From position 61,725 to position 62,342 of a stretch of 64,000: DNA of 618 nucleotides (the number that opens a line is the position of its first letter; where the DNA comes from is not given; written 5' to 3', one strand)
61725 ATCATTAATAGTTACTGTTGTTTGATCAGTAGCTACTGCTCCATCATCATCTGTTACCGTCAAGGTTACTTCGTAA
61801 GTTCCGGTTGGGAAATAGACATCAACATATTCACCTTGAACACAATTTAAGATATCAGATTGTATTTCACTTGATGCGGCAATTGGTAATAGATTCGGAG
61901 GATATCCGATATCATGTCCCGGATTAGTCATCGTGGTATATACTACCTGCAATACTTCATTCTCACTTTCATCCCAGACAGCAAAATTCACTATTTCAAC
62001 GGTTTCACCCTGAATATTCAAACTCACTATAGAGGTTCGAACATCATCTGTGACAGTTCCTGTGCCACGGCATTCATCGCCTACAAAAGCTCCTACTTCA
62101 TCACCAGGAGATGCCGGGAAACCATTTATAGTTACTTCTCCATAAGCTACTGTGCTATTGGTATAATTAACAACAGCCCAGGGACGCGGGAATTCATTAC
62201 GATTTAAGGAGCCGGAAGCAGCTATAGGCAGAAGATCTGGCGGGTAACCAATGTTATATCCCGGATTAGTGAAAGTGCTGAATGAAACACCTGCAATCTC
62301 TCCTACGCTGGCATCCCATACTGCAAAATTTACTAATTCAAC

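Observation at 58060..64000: Unassigned ~105-121-aa module repeated at least 14 times: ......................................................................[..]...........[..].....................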

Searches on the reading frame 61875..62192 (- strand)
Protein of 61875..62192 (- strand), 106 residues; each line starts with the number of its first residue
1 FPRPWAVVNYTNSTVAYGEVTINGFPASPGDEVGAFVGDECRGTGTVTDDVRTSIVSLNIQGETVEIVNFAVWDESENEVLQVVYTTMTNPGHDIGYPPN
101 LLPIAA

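Call 11: search_solved_structures(query=A1, max_evalue=10, show_alignments=3)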
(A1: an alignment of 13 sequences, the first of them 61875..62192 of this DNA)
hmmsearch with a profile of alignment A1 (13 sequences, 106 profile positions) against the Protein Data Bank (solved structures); distinct sequences matched with E-value up to 10: 32.
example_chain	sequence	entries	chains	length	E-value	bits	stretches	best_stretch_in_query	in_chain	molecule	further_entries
1vhs_A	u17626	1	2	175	0.085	16.1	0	7-39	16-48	similar to phosphinothricin acetyltransferase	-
4xqf_A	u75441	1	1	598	0.1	15.8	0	15-64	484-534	Tail spike protein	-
6gvr_A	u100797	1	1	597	0.1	15.8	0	15-64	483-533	Tail spike protein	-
6gvp_A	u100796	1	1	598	0.12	15.6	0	15-64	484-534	Tail spike protein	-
6g0x_A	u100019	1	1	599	0.25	14.6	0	15-64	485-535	Tail spike protein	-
2vji_A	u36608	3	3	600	0.25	14.6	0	15-64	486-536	TAILSPIKE PROTEIN | TAILSPIKE PROTEIN HK620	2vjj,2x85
4xlh_A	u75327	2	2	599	0.26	14.5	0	15-64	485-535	Tail spike protein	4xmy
4yel_A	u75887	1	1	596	0.26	14.5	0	15-64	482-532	Tail spike protein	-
4xl9_A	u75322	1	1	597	0.26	14.5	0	15-64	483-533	Tail spike protein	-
2x6y_A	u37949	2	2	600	0.26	14.5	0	15-64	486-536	TAIL SPIKE PROTEIN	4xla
2x6w_A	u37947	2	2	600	0.27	14.5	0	15-64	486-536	TAIL SPIKE PROTEIN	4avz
4xnf_A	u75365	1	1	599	0.27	14.5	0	15-64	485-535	Tail spike protein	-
4xot_A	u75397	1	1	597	0.28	14.4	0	15-64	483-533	Tail spike protein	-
4xn3_A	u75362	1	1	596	0.28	14.4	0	15-64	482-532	Tail spike protein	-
4xn0_A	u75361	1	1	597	0.28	14.4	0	15-64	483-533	Tail spike protein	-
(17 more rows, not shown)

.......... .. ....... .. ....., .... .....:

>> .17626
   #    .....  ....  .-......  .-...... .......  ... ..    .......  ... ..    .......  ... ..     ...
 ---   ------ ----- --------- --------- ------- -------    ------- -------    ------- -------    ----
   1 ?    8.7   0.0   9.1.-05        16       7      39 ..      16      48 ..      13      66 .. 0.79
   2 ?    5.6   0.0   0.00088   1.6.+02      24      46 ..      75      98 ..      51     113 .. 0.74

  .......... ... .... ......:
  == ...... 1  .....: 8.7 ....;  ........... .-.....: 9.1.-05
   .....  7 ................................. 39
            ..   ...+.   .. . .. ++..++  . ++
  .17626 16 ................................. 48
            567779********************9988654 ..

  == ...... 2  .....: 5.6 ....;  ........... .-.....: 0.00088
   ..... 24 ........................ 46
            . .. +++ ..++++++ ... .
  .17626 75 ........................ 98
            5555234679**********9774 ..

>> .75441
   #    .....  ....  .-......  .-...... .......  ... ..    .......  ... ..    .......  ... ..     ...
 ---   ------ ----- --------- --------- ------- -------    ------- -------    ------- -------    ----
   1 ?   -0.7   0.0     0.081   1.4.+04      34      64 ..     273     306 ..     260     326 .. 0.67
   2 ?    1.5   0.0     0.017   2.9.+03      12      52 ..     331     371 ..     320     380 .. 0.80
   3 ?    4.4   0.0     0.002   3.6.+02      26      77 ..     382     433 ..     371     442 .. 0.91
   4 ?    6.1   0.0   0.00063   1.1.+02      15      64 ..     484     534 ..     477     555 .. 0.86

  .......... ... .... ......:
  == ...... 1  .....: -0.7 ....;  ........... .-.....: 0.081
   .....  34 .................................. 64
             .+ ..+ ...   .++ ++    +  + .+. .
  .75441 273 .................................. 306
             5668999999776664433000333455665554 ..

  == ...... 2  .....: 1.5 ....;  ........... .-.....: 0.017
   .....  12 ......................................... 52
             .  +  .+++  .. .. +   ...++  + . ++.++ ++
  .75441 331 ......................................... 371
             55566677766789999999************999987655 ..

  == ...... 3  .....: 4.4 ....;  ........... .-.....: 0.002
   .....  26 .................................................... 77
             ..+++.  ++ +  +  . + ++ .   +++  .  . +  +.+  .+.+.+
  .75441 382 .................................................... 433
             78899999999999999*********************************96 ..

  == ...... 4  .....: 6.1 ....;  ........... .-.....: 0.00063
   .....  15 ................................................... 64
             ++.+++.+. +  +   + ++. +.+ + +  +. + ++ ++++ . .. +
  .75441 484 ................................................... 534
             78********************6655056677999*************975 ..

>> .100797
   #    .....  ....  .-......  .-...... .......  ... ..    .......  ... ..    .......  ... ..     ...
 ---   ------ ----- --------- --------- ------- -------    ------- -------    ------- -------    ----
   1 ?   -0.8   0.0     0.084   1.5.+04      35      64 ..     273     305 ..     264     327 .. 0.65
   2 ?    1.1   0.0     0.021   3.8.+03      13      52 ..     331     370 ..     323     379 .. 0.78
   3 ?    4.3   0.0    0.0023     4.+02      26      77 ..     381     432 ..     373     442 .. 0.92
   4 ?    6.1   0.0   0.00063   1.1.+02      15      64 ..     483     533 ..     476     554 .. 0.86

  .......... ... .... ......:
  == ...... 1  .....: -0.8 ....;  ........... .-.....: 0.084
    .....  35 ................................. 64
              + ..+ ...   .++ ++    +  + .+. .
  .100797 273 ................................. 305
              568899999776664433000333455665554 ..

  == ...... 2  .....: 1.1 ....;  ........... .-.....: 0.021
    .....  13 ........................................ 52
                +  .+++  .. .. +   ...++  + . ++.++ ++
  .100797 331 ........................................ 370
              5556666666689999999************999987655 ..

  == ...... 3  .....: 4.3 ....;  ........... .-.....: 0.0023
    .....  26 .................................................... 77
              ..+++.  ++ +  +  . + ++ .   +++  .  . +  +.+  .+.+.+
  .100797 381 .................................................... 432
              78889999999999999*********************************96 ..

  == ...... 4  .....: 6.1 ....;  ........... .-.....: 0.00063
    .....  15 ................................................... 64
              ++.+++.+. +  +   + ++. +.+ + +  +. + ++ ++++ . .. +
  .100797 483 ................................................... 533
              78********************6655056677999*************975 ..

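Call 12: search_protein_families(library=pfam, alignment_id=A1, max_evalue=10)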
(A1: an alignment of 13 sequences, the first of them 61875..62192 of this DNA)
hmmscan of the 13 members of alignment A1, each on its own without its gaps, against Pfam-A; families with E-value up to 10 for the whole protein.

A. member 1, window:61875-62192:- (106 aa): 0 families

B. families by the number of members that match (of 13 scanned): 6 families
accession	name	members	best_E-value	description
PF02927.20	CelD_N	2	0.12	Cellulase N-terminal ig-like domain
PF01653.23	DNA_ligase_aden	1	0.018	NAD-dependent DNA ligase adenylation domain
PF17189.10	Glyco_hydro_30C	1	0.052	Glycosyl hydrolase family 30 beta sandwich domain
PF05409.19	Peptidase_C30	1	0.12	Coronavirus endopeptidase C30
PF01111.24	CKS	1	0.16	Cyclin-dependent kinase regulatory subunit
PF25640.1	Crypto_dsRNA_S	1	0.21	Cryptosporidium parvum virus small dsRNA capsid protein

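Call 14: find_homologous_proteins(query=A1, max_evalue=0.001)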
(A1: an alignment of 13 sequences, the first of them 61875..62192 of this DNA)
Query A1 (13 sequences) (106 aa, profile of the alignment): 8 proteins with E <= 0.001 among 618 candidates.
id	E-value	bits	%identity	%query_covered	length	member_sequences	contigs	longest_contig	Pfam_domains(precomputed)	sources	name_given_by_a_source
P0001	2.6e-67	241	58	79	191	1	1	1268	-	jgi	jgi:hypothetical protein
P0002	8.0e-61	220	70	99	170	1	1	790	-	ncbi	-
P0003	3.8e-36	141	57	100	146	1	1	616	-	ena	-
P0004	1.4e-28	117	62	72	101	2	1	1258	-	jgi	-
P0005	1.1e-25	107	46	92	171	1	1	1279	-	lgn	-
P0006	1.5e-22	97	59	66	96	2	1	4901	-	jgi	-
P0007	4.1e-18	83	61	46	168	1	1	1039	PF22352.3,PF18911.7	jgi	-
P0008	1.0e-7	50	49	51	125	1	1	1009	-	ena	-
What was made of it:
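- Tried and rejected: The word-indexed homologue search returned only 8 fragments (call 14).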

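Call 18: search_protein_representatives(alignment_id=A1)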
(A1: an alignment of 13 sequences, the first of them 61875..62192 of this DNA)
Query: 13 sequences, 106 profile positions. Proteins with E-value up to 0.001 (for the whole library): 1495; up to 1e-10: 358; up to 1e-30: 67. The best 150 are listed.
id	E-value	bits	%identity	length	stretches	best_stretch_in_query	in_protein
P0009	0.0e+00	1262.5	-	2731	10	1-104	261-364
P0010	0.0e+00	1165.1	-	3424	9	1-106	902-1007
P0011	0.0e+00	1019.2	-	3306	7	1-105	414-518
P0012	4.1e-169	566.9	-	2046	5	1-106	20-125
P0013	6.8e-78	273.6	-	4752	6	5-104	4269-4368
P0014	2.0e-74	262.5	-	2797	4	5-105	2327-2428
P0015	1.3e-71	253.4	-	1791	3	5-104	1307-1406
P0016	4.3e-71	251.8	-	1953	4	4-106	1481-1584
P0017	6.3e-71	251.2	-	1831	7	5-106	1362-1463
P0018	1.1e-69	247.2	-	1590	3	4-100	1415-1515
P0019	2.4e-69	246.2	-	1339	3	4-106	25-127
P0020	1.0e-68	244.1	-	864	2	4-104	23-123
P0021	4.2e-68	242.2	-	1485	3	5-106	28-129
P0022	2.8e-66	236.3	-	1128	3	5-106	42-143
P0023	1.9e-65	233.6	-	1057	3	4-105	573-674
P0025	1.0e-64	231.3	-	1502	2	5-106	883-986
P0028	1.6e-62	224.2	-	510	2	5-105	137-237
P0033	2.2e-57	207.7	-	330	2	4-106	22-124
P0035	3.3e-55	200.7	-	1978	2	5-104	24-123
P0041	1.4e-48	179.4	-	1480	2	5-104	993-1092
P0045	8.4e-45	167.3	-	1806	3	4-102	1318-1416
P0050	2.8e-41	155.9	-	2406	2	5-105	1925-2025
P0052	2.1e-39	149.9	-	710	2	4-104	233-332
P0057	1.2e-36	141.0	-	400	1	4-106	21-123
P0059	2.0e-34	133.9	-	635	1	4-106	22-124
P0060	4.9e-34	132.6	-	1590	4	4-104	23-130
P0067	2.0e-32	127.5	-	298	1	4-106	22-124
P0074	9.0e-31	122.1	-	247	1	4-106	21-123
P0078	2.7e-30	120.6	-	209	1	4-105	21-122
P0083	3.8e-29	116.9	-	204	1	5-105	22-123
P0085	1.8e-28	114.7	-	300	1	4-106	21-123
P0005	3.4e-26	107.4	-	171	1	8-106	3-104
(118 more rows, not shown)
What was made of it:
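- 1,495 representatives at E<=1e-3 and 358 at E<=1e-10 (call 18). Of the 155 proteins held in the session (the 150 best family hits of call 18 plus fragments from call 14), 63 have it directly after a signal-peptide-like start.
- Tried and rejected: The exhaustive representative search was needed (call 18).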

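Call 21: search_protein_families(library=pfam, proteins=[P0020, P0033, P0057, P0067, P0074, P0078, P0085, P0059, P0028, P0005], max_evalue=0.1)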
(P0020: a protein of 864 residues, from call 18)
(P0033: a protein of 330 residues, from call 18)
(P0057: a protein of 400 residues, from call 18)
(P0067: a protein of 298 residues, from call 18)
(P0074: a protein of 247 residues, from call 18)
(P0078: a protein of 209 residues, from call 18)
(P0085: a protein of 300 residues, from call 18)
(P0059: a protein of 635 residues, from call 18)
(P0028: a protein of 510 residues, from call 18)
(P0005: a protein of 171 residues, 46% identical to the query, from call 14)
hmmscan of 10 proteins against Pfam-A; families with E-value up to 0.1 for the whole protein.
P0020 (864 aa): 10 families
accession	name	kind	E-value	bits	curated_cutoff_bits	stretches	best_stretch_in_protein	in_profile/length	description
PF19190.6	BACON_2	-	1e-40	138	25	4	132-214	2-93/94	Viral BACON domain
PF13004.13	BACON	-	9.5e-31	106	25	4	157-213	2-61/61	Putative binding domain, N-terminal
PF18998.6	Flg_new_2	-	7e-17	61.6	23.6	1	222-291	1-72/73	Divergent InlB B-repeat domain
PF18962.6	Por_Secre_tail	-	1.1e-09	38.9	27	1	780-852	2-72/75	Secretion system C-terminal sorting domain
PF13860.13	FlgD_ig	-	2e-05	24.9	27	1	798-846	23-76/79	FlgD Ig-like domain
PF03458.18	Gly_transporter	-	7.6e-05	22.9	23.5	0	629-658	20-49/78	Glycine transporter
PF21139.3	BT_MCC_alpha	-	0.001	19.9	31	0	518-580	32-105/118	Methylcrotonyl-CoA carboxylase, alpha-subunit, BT domain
PF18079.6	AglB_L1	-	0.0013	19.2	23.6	0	593-659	10-78/87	Archaeal glycosylation protein B long peripheral domain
PF13585.12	CHU_C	-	0.022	15.3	27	0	794-851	23-80/86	CHU_C Type IX secretion signal domain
PF14627.12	DUF4453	-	0.054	14.1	26.1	0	222-273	44-93/109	Domain of unknown function (DUF4453)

P0033 (330 aa): 1 family
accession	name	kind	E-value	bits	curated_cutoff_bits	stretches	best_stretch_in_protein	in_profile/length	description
PF18962.6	Por_Secre_tail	-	3e-08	34.3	27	1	254-324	2-70/75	Secretion system C-terminal sorting domain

P0057 (400 aa): 3 families
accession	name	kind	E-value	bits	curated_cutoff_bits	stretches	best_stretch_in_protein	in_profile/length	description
PF18962.6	Por_Secre_tail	-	7.8e-12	45.8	27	1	326-397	3-73/75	Secretion system C-terminal sorting domain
PF17963.7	Big_9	-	0.0001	23.5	23.6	1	141-206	11-78/89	Bacterial Ig domain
PF17892.7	Cadherin_5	-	0.00077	19.7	26.5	1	130-213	2-93/98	Cadherin-like domain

P0067 (298 aa): 6 families
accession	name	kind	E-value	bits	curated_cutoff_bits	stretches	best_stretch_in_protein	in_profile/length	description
PF22352.2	K319L-like_PKD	-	8.6e-10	38.9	27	1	136-216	1-82/84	K319L-like, PKD domain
PF18911.6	PKD_4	-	1.6e-06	28.5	27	1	129-204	1-70/85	PKD domain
PF17963.7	Big_9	-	0.00018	22.8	23.6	1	129-216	1-88/89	Bacterial Ig domain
PF21027.3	Sde0182_C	-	0.00033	21.6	27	1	149-169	2-22/83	Cellulose-binding protein Sde0182, C-terminal domain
PF18962.6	Por_Secre_tail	-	0.00092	19.9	27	1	234-288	1-56/75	Secretion system C-terminal sorting domain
PF00801.26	PKD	-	0.038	14.4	23.5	1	149-205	17-68/80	PKD domain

P0074 (247 aa): 3 families
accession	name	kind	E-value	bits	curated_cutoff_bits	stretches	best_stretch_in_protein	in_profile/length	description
PF19190.6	BACON_2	-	3.8e-11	43.2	25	1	140-210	16-92/94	Viral BACON domain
PF13004.13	BACON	-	2.8e-09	37.2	25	1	153-210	1-61/61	Putative binding domain, N-terminal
PF16369.11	GH43_C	-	0.045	14.7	23.4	0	66-109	53-95/100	C-terminal lipocalin-like domain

P0078 (209 aa): 2 families
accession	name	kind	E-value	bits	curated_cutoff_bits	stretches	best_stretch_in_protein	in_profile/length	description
PF18962.6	Por_Secre_tail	-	5.2e-11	43.1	27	1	141-207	1-73/75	Secretion system C-terminal sorting domain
PF17620.7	ORF45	-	0.0055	17.3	27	1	134-203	5-72/191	Family of unknown function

P0085 (300 aa): 4 families
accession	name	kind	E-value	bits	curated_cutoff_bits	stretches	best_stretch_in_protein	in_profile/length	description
PF13004.13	BACON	-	1.4e-12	47.8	25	1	152-211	1-60/61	Putative binding domain, N-terminal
PF19190.6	BACON_2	-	5.4e-12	45.9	25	1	128-212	2-92/94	Viral BACON domain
PF18962.6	Por_Secre_tail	-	1.2e-07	32.3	27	1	229-288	1-67/75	Secretion system C-terminal sorting domain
PF19910.5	DUF6383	-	0.014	16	23.7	0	237-289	20-70/74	Domain of unknown function (DUF6383)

P0059 (635 aa): 6 families
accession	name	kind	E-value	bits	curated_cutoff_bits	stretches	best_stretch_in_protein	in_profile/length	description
PF18962.6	Por_Secre_tail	-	5.1e-11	43.1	27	1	556-632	2-74/75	Secretion system C-terminal sorting domain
PF19190.6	BACON_2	-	1.8e-10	41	25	1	131-213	1-91/94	Viral BACON domain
PF13004.13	BACON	-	1.3e-09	38.3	25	1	157-213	2-60/61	Putative binding domain, N-terminal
PF25788.1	Ig_Rha78A_N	-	0.0048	17.6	27.4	1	254-314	36-99/105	Rha78A-like, N-terminal immunoglobulin domain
PF24489.1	Ig_J_second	-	0.0076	16.7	27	1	254-311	28-89/105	Tip attachment protein J second Ig-like domain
PF13860.13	FlgD_ig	-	0.031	14.7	27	0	562-622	8-75/79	FlgD Ig-like domain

P0028 (510 aa): 1 family
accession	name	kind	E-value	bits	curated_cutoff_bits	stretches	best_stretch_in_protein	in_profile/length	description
PF18962.6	Por_Secre_tail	-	1.5e-06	28.9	27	1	438-501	1-69/75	Secretion system C-terminal sorting domain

P0005 (171 aa): 5 families
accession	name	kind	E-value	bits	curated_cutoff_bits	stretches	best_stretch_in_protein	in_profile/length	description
PF00036.39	EF-hand_1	-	0.00064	19.5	25.4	1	139-162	3-26/29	EF hand domain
PF13405.12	EF-hand_6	-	0.022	14.9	25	0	140-163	4-27/30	EF-hand domain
PF13202.12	EF-hand_5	-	0.028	14.3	25.9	1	140-157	3-20/25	EF hand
PF13499.12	EF-hand_7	-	0.059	14.2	30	0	139-157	43-61/67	EF-hand domain pair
PF00404.24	Dockerin_1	-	0.099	13.3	22.9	0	113-153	2-44/57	Dockerin type I domain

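Call 24: search_protein_families(library=pfam, proteins=[P0025, P0041, P0050, P0019, P0035, P0052], max_evalue=0.001)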
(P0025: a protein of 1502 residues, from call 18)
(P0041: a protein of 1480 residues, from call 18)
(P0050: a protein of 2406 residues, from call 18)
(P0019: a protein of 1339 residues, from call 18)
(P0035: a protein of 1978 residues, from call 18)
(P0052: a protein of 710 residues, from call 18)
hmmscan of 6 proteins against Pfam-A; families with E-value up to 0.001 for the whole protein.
P0025 (1502 aa): 6 families
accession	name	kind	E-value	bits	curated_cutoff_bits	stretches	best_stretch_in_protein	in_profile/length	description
PF00963.24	Cohesin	-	1.6e-21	77.4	24.1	2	1317-1416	5-111/139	Cohesin domain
PF05257.22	CHAP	-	2.1e-14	54.2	26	1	57-161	2-81/81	CHAP domain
PF10342.15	Kre9_KNH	-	5.7e-13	49.9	24.6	2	193-274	1-94/94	Kre9/KNH-like N-terminal Ig-like domain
PF13004.13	BACON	-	4.6e-07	30.2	25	1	416-477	3-61/61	Putative binding domain, N-terminal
PF00041.27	fn3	-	0.00015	22.4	25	0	995-1079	2-80/84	Fibronectin type III domain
PF20244.3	DUF6599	-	0.00056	20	27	0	890-947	61-115/186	Family of unknown function (DUF6599)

P0041 (1480 aa): 6 families
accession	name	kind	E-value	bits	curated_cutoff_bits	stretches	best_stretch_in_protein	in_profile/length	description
PF18942.5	DUF5689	-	1.9e-17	64.3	28.6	2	315-474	3-180/217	Family of unknown function (DUF5689)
PF13860.13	FlgD_ig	-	5.9e-10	39.4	27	1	1411-1464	18-72/79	FlgD Ig-like domain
PF18962.6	Por_Secre_tail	-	5.2e-08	33.5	27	1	1397-1477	2-74/75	Secretion system C-terminal sorting domain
PF01336.31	tRNA_anti-codon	-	2e-07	31.3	27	1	338-394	1-62/75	OB-fold nucleic acid binding domain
PF13567.11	DUF4131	-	0.00024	21.3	31.6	0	326-392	54-133/165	Domain of unknown function (DUF4131)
PF13585.12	CHU_C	-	0.00071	20.1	27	0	1412-1469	24-75/86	CHU_C Type IX secretion signal domain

P0050 (2406 aa): 8 families
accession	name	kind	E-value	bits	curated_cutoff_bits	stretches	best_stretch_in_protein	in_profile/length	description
PF18911.6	PKD_4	-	1e-34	118.9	27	2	1852-1917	20-85/85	PKD domain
PF00801.26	PKD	-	2.1e-20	72.9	23.5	2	1852-1909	13-74/80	PKD domain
PF00041.27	fn3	-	8.7e-07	29.5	25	1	1354-1441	2-83/84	Fibronectin type III domain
PF13620.12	CarboxypepD_reg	-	2.1e-06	28.4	32.3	1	376-439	12-79/82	Carboxypeptidase regulatory-like domain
PF13860.13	FlgD_ig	-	2.7e-06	27.7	27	1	2336-2394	18-77/79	FlgD Ig-like domain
PF18962.6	Por_Secre_tail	-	2.5e-05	24.9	27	1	2322-2402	2-74/75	Secretion system C-terminal sorting domain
PF16656.11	Pur_ac_phosph_N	-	6.4e-05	23.9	30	1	1357-1435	5-88/93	Purple acid Phosphatase, N-terminal domain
PF09430.16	EMC7_beta-sandw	-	0.00034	21.2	26.6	0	376-435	5-64/122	ER membrane protein complex subunit 7, beta-sandwich domain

P0019 (1339 aa): 3 families
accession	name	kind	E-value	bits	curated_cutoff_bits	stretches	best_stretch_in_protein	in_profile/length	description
PF17963.7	Big_9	-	1.5e-42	144.8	23.6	4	335-422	1-88/89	Bacterial Ig domain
PF17803.7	Cadherin_4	-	2.6e-32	111.6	25.1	2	891-939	2-51/71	Bacterial cadherin-like domain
PF17892.7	Cadherin_5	-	6.1e-25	87.3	26.5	2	809-897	1-98/98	Cadherin-like domain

P0035 (1978 aa): 9 families
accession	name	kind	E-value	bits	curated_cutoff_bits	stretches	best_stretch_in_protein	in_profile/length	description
PF21471.3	Reelin_subrepeat-B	-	1.9e-28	99.2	27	1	1412-1466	53-110/127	Reelin subrepeat B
PF13385.13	Laminin_G_3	-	1.7e-19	70.9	27.6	1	276-420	4-150/151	Concanavalin A-like lectin/glucanases superfamily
PF10342.15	Kre9_KNH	-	3.4e-19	69.8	24.6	2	813-885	1-80/94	Kre9/KNH-like N-terminal Ig-like domain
PF19119.5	DUF5803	-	1.2e-10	41.8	25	0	852-936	69-150/196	Family of unknown function (DUF5803)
PF03174.19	CHB_HEX_C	-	1.8e-08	34.6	23.6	0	463-480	34-51/76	Chitobiase/beta-hexosaminidase C-terminal domain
PF13860.13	FlgD_ig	-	7.6e-08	32.7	27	1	1910-1964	19-74/79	FlgD Ig-like domain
PF02012.26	BNR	-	6.3e-06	25.8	27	0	1029-1038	2-11/12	BNR/Asp-box repeat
PF18962.6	Por_Secre_tail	-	1.2e-05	25.9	27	1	1895-1975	2-74/75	Secretion system C-terminal sorting domain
PF13585.12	CHU_C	-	5.6e-05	23.6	27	1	1914-1966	28-74/86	CHU_C Type IX secretion signal domain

P0052 (710 aa): 3 families
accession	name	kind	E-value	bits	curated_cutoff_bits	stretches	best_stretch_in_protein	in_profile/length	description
PF13860.13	FlgD_ig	-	4.3e-05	23.8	27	1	641-696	18-74/79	FlgD Ig-like domain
PF22073.2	Cep192_D4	-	5.8e-05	23.7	35.5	0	7-113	2-111/112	Cep192 domain 4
PF18962.6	Por_Secre_tail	-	0.00028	21.6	27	0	628-663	2-35/75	Secretion system C-terminal sorting domain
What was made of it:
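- The module is 106 aa with 8 strands, against a Pfam Cohesin model of 139 positions (call 24).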

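Call 29: search_solved_structures(query=A2, max_evalue=10, show_alignments=2)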
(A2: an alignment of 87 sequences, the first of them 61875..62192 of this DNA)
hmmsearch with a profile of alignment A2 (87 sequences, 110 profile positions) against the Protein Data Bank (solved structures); distinct sequences matched with E-value up to 10: 3.
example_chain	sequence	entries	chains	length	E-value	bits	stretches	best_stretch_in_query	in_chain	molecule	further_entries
5myj_A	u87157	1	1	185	1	12.2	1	23-72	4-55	Ribosome hibernation promotion factor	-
2oqm_A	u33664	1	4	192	1.3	11.9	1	8-38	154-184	Hypothetical protein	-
1vhs_A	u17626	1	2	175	1.3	11.9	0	11-41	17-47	similar to phosphinothricin acetyltransferase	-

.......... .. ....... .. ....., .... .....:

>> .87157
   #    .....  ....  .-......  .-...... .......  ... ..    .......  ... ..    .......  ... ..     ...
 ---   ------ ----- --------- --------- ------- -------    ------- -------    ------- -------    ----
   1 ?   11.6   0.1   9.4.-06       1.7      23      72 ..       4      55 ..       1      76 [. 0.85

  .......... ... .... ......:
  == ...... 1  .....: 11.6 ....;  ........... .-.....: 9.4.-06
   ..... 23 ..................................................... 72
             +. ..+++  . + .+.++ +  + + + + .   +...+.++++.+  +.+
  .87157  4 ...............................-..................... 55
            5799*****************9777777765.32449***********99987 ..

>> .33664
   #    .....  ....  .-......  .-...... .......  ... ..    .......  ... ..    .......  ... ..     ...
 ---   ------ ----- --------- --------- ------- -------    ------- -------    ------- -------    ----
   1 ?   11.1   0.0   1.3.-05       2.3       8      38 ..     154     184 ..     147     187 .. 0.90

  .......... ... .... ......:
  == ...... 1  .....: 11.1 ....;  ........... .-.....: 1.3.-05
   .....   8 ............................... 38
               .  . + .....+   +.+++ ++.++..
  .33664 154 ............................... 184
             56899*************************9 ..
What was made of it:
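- On Any protein of known structure, for the module: hmmsearch of A1 and A2 against PDB gives best E 0.085 and 1.0 (calls 11, 29).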
